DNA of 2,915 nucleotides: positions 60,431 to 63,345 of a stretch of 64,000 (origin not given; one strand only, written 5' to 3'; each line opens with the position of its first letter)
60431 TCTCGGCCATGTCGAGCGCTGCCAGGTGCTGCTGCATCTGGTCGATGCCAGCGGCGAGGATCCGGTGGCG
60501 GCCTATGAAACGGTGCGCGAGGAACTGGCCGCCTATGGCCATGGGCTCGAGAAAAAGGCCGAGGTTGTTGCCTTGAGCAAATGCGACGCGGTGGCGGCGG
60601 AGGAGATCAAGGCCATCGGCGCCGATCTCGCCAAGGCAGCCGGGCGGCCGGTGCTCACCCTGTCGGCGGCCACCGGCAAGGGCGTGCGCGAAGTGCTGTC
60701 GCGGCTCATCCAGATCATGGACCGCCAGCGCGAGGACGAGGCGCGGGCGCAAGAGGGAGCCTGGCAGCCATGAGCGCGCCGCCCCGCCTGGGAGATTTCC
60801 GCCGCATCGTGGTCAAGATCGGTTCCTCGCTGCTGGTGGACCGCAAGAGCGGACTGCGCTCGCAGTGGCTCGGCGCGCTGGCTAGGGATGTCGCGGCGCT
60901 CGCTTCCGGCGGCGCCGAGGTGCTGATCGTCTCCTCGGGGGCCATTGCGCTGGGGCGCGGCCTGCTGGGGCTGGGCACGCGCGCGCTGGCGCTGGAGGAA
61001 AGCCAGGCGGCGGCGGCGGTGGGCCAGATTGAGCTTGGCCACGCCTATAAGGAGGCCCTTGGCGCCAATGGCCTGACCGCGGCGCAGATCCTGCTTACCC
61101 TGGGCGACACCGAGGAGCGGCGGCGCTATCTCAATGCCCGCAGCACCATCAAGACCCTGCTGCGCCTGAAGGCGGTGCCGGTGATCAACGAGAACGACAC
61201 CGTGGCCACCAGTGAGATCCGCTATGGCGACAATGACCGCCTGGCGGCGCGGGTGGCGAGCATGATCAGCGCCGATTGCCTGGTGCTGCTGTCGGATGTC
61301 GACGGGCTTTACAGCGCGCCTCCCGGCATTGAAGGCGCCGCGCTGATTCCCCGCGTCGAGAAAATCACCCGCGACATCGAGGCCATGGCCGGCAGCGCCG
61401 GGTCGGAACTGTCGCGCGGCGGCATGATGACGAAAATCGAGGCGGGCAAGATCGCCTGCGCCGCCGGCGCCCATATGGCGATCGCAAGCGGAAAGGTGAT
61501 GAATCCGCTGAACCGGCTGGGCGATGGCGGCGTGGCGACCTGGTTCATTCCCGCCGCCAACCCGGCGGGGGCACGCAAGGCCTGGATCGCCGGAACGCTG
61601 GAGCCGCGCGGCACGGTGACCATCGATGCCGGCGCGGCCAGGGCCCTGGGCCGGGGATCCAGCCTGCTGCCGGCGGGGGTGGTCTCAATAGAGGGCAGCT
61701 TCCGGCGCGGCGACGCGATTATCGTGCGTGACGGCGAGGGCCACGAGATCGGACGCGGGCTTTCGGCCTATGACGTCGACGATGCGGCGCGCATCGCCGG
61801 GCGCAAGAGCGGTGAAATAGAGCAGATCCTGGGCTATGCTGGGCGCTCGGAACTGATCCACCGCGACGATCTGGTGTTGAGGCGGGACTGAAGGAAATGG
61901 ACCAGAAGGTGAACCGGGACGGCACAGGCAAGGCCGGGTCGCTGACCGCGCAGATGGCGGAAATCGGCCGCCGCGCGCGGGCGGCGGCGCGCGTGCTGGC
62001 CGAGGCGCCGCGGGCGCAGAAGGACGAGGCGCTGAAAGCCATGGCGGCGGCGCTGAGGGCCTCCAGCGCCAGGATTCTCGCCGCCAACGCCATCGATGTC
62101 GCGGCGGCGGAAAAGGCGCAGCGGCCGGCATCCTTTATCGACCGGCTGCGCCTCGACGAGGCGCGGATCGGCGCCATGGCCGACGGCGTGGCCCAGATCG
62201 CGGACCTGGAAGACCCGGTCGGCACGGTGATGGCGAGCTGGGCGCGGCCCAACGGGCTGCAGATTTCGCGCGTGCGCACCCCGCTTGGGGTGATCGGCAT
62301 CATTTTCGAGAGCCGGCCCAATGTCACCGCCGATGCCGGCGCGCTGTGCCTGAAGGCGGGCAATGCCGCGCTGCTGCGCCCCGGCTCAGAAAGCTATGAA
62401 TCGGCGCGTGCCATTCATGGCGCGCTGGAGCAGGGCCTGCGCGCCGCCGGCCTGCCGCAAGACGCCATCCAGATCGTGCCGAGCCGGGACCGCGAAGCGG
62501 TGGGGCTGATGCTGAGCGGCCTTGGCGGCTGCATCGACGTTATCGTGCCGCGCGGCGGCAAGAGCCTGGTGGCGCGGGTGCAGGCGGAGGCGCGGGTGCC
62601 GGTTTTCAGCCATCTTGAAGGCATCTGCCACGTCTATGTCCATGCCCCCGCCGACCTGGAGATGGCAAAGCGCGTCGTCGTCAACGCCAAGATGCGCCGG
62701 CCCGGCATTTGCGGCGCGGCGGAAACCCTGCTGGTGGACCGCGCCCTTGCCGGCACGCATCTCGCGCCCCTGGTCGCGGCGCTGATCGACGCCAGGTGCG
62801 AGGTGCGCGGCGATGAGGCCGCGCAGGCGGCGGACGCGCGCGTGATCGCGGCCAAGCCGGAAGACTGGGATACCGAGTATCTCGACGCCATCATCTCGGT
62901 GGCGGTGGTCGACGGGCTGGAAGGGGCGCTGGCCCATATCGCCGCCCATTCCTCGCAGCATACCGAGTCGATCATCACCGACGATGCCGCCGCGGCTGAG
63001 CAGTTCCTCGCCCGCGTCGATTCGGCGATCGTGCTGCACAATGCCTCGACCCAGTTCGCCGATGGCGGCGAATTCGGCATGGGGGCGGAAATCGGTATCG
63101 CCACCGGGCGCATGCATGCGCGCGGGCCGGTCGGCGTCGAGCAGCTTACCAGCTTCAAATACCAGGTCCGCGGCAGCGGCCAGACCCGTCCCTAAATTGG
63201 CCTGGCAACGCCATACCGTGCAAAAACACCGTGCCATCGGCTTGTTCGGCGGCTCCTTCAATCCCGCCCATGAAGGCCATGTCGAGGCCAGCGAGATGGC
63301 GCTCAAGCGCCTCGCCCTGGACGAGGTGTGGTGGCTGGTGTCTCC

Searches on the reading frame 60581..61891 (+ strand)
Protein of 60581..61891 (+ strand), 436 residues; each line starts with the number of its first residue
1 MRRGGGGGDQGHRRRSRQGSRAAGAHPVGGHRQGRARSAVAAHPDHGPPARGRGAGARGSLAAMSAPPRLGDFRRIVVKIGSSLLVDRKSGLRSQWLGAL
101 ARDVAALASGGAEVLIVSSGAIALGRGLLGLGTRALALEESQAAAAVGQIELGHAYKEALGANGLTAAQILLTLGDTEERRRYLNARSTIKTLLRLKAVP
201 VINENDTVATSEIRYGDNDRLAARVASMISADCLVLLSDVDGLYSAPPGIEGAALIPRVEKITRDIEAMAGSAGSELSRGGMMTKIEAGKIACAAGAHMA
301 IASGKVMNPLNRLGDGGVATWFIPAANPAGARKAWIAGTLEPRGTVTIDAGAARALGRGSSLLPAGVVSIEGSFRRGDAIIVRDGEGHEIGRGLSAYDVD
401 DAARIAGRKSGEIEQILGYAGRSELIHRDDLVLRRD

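Call 62: search_protein_families(library=pfam, proteins=[window:60581-61891:+], max_evalue=0.00001)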
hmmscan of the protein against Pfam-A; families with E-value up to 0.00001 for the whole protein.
window:60581-61891:+ (436 aa): 2 families
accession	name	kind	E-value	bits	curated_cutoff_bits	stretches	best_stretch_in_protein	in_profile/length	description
PF00696.33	AA_kinase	-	2.2e-40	139.3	24.9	1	75-302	2-233/234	Amino acid kinase family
PF01472.26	PUA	-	2.3e-20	72.8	24.8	1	344-417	1-74/74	PUA domain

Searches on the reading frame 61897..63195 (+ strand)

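Call 62: search_protein_families(library=pfam, proteins=[window:61897-63195:+], max_evalue=0.00001)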
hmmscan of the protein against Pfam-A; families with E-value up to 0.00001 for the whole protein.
window:61897-63195:+ (432 aa): 1 family
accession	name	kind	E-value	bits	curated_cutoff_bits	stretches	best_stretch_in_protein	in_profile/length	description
PF00171.27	Aldedh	-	5.8e-14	51.9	23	1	18-299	29-296/461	Aldehyde dehydrogenase family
